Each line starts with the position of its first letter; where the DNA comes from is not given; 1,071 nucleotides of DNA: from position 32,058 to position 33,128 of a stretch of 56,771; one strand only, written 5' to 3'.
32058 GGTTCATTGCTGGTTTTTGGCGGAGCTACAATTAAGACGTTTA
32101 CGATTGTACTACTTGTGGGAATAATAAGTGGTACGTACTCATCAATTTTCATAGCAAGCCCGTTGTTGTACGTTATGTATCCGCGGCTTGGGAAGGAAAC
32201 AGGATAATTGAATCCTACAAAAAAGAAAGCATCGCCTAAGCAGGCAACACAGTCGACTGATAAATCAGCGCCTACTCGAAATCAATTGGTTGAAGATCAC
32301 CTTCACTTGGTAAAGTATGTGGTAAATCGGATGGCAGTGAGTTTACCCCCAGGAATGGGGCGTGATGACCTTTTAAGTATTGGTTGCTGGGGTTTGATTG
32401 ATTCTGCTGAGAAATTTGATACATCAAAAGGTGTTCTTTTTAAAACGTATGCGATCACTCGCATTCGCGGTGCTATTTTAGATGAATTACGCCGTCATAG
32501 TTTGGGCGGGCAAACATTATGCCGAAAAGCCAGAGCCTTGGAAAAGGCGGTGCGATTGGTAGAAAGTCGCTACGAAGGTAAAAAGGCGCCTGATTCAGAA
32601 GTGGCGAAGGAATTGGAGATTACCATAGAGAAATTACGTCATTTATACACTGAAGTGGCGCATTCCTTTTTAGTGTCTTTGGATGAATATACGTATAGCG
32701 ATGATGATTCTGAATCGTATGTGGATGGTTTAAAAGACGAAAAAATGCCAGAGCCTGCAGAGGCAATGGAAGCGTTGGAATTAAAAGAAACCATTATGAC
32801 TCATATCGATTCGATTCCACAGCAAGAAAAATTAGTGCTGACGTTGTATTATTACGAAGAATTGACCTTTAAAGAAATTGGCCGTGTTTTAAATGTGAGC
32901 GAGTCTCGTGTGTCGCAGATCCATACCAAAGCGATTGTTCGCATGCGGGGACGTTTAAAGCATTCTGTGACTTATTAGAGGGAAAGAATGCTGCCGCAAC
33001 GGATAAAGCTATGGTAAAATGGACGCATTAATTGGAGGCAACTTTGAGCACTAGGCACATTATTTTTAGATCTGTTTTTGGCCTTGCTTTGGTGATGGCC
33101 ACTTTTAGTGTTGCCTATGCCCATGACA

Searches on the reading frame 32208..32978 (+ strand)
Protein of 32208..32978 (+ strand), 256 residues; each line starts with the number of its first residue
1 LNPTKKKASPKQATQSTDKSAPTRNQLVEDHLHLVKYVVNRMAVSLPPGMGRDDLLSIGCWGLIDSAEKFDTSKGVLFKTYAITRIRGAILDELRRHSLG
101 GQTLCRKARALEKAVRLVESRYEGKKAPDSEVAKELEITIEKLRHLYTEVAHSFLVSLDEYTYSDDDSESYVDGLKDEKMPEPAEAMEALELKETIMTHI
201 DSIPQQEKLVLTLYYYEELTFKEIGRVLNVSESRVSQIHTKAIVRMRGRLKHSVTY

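Call 10: search_protein_families(library=pfam, proteins=[window:32208-32978:+], max_evalue=0.01)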
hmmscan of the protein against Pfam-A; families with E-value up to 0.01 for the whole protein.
window:32208-32978:+ (256 aa): 5 families
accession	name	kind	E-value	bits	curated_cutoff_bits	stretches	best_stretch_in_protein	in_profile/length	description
PF04545.22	Sigma70_r4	-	5.2e-19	67.9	24.1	1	200-247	2-49/50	Sigma-70, region 4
PF04542.20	Sigma70_r2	-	4.2e-15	55.7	24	1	27-98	1-69/71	Sigma-70 region 2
PF08281.18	Sigma70_r4_2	-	3.5e-08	33.4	25.7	1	196-240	4-48/54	Sigma-70, region 4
PF04539.22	Sigma70_r3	-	0.00038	20.9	25.3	1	124-185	18-76/78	Sigma-70 region 3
PF13613.12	HTH_Tnp_4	-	0.0067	16.4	27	0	204-251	4-52/53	Helix-turn-helix of DDE superfamily endonuclease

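Call 12: search_protein_families(library=ncbifam, proteins=[window:32208-32978:+], max_evalue=0.01)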
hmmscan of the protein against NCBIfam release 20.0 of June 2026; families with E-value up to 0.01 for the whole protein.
window:32208-32978:+ (256 aa): 86 families (the best 25 are shown)
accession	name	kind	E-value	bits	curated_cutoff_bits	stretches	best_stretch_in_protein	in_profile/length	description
NF004935.0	PRK06288.1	equivalog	5.3e-73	245.9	343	1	17-251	28-263/270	RNA polymerase sigma factor WhiG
TIGR02479.1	FliA_WhiG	subfamily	1.8e-70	237.1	189.6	1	27-251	1-224/224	FliA/WhiG family RNA polymerase sigma factor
NF005413.0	PRK06986.1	subfamily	2.2e-63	214.3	201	1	15-253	6-239/241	RNA polymerase sigma factor FliA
NF005809.0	PRK07670.1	equivalog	4.9e-59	199.9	326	1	17-253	18-253/255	FliA/WhiG family RNA polymerase sigma factor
NF004572.0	PRK05911.1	equivalog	9.1e-42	143.2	378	1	22-250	23-253/257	RNA polymerase sigma factor sigma-28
TIGR02937.1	sigma70-ECF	superfamily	1.6e-31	109.1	42.9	1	24-249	3-164/165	sigma-70 family RNA polymerase sigma factor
TIGR02980.1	SigBFG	subfamily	3.8e-28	98.7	234.35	1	23-249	4-225/227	SigB/SigF/SigG family RNA polymerase sigma factor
NF009091.0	PRK12427.1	equivalog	7.4e-28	97.8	339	1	24-247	17-228/233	FliA/WhiG family RNA polymerase sigma factor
NF004052.0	PRK05572.1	subfamily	2.2e-24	86.4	311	1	14-251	26-251/252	SigF/SigG family RNA polymerase sporulation sigma factor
NF005644.0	PRK07408.1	subfamily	2.3e-24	86.4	261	1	18-252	23-255/258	RNA polymerase sigma factor SigF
TIGR02393.1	RpoD_Cterm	equivalog_domain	2.8e-24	86.1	354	1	24-251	2-229/238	RNA polymerase sigma factor RpoD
NF006071.0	PRK08215.1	equivalog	3.4e-24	85.8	372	1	15-249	32-256/258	RNA polymerase sporulation sigma factor SigG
TIGR02885.1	spore_sigF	equivalog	4.7e-24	85.5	321.45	1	15-249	6-230/231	RNA polymerase sporulation sigma factor SigF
TIGR02997.1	Sig70-cyanoRpoD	subfamily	1.7e-23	83.3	384.5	1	7-247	59-298/298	RNA polymerase sigma factor, RpoD/SigA family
TIGR02850.1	spore_sigG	equivalog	1.9e-22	80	457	1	20-247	32-251/254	RNA polymerase sporulation sigma factor SigG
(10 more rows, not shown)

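Call 15: find_related_loci(query=window:32208-32978:+, collection=genome_contigs, flank=10000)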
Query window:32208-32978:+ (256 aa) in genome_contigs; peptide patterns used: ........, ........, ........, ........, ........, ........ (x = any residue, [..] = any of these).
219 stretches matched a pattern; 123 encode a relative of the query (tblastn E <= 1e-3); the best 80 are kept; 80 distinct loci.
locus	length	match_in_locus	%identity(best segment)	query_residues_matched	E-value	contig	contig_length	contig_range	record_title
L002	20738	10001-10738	61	4-254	1e-95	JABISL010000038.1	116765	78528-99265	MAG: bacterium isolate SI072_bin188 k141_1135193, whole genome shotgun sequence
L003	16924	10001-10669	44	24-250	4e-52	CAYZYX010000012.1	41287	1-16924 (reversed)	MAG TPA_asm: uncultured Clostridia bacterium isolate binchicken_co19_596 genome assembly, contig: NODE_1164_length_41287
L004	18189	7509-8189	43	23-250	1e-51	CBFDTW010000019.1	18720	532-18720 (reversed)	MAG TPA_asm: uncultured bacterium isolate SRR6823440_binner12_Refined_134 genome assembly, contig: ERZ650341.1575, whole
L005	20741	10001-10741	40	4-252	1e-50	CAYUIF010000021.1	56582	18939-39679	MAG TPA_asm: uncultured Alphaproteobacteria bacterium isolate SRP278314_co1_92 genome assembly, contig: NODE_733_length_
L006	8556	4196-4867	43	24-250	1e-49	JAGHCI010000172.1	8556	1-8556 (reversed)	MAG: Candidatus Aerophobetes bacterium isolate AUK278 PB_MBMC_232_c_000000000013, whole genome shotgun sequence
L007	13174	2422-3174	40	1-255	3e-49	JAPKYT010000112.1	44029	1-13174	MAG: bacterium isolate LacPavin_0920_SED4_MAG_61_11 LacPavin_0920_SED4_scaffold_2477428, whole genome shotgun sequence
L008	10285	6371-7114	38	1-252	5e-49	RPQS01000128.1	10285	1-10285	MAG: candidate division KSB1 bacterium isolate metabat2.380 metabat2.380_Contig_546356, whole genome shotgun sequence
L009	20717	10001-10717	41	14-254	3e-48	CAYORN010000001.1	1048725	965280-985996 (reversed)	MAG TPA_asm: uncultured Alphaproteobacteria bacterium isolate SRP302447_co2_208 genome assembly, contig: NODE_7_length_1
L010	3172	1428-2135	39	19-254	3e-48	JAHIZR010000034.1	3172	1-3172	MAG: bacterium isolate Modern_marine.mb.187 Modern_marine.mb.187_k141_138726, whole genome shotgun sequence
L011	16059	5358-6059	40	20-253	6e-48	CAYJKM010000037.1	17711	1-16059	MAG TPA_asm: uncultured Alphaproteobacteria bacterium isolate ERP124720_co1_200 genome assembly, contig: NODE_4031_lengt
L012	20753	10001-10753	38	1-255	8e-46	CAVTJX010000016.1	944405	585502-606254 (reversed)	MAG: uncultured bacterium isolate MFD05674.bin.2.33 genome assembly, contig: contig_68141, whole genome shotgun sequence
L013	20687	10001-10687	42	23-251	5e-45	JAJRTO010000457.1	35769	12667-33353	MAG: Candidatus Poribacteria bacterium isolate Dive96_bin1.70 k141_4570449, whole genome shotgun sequence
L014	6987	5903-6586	39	23-251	5e-45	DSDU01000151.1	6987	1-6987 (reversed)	MAG TPA_asm: Deltaproteobacteria bacterium isolate SpSt-1226 Ga0129302_1006931, whole genome shotgun sequence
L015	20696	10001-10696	38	14-247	2e-44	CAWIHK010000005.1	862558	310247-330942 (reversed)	MAG: Ignavibacteriota bacterium isolate MFD03726.bin.1.201 genome assembly, contig: contig_80676, whole genome shotgun s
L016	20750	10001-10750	39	2-244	5e-44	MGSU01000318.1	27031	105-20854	MAG: Deltaproteobacteria bacterium RIFOXYA12_FULL_61_11 rifixya3_full_scaffold_786, whole genome shotgun sequence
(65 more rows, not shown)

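Call 36: search_solved_structures(query=window:32208-32978:+, max_evalue=1e-10, show_alignments=3)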
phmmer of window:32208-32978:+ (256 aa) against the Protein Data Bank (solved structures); distinct sequences matched with E-value up to 1e-10: 35.
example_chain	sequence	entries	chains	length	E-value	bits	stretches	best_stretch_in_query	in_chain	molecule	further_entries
6pfv_A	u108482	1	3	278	6.3e-51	176.7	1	23-250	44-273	RNA polymerase sigma factor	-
6pfj_A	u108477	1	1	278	2.9e-50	174.6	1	23-250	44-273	RNA polymerase sigma factor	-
6pmi_F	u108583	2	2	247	1.7e-43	152.4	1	24-250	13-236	RNA polymerase sigma factor FliA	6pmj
9wsf_A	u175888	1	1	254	2e-39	139.1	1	20-250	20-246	RNA polymerase sigma factor FliA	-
9wsm_F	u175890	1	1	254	2.1e-39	139.1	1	20-250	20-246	RNA polymerase sigma factor FliA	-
1rp3_A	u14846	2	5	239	1.7e-28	103.3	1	23-251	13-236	RNA polymerase sigma factor SIGMA-28 (FliA) | RNA polymerase sigma factor FliA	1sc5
7lq4_A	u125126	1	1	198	3.7e-26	95.7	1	11-97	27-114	WhiG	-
8h3v_G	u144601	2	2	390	1.7e-19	73.9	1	24-254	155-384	RNA polymerase sigma factor SigA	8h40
8gzg_F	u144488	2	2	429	9.2e-19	71.5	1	24-253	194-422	RNA polymerase sigma factor SigA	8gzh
7l7b_F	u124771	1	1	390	1.3e-18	71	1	23-248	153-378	RNA polymerase sigma factor SigA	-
9dvs_G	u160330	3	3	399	8.3e-18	68.4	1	24-253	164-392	RNA polymerase sigma factor SigA1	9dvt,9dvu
1l0o_C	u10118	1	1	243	7.6e-17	65.2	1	11-243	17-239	sigma factor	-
7ckq_F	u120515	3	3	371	1.6e-16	64.2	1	21-248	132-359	RNA polymerase sigma factor SigA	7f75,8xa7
8x6f_E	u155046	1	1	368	2.4e-16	63.6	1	23-248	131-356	RNA polymerase sigma factor SigA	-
8dy7_F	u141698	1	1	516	2.3e-15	60.4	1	21-248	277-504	RNA polymerase sigma factor SigA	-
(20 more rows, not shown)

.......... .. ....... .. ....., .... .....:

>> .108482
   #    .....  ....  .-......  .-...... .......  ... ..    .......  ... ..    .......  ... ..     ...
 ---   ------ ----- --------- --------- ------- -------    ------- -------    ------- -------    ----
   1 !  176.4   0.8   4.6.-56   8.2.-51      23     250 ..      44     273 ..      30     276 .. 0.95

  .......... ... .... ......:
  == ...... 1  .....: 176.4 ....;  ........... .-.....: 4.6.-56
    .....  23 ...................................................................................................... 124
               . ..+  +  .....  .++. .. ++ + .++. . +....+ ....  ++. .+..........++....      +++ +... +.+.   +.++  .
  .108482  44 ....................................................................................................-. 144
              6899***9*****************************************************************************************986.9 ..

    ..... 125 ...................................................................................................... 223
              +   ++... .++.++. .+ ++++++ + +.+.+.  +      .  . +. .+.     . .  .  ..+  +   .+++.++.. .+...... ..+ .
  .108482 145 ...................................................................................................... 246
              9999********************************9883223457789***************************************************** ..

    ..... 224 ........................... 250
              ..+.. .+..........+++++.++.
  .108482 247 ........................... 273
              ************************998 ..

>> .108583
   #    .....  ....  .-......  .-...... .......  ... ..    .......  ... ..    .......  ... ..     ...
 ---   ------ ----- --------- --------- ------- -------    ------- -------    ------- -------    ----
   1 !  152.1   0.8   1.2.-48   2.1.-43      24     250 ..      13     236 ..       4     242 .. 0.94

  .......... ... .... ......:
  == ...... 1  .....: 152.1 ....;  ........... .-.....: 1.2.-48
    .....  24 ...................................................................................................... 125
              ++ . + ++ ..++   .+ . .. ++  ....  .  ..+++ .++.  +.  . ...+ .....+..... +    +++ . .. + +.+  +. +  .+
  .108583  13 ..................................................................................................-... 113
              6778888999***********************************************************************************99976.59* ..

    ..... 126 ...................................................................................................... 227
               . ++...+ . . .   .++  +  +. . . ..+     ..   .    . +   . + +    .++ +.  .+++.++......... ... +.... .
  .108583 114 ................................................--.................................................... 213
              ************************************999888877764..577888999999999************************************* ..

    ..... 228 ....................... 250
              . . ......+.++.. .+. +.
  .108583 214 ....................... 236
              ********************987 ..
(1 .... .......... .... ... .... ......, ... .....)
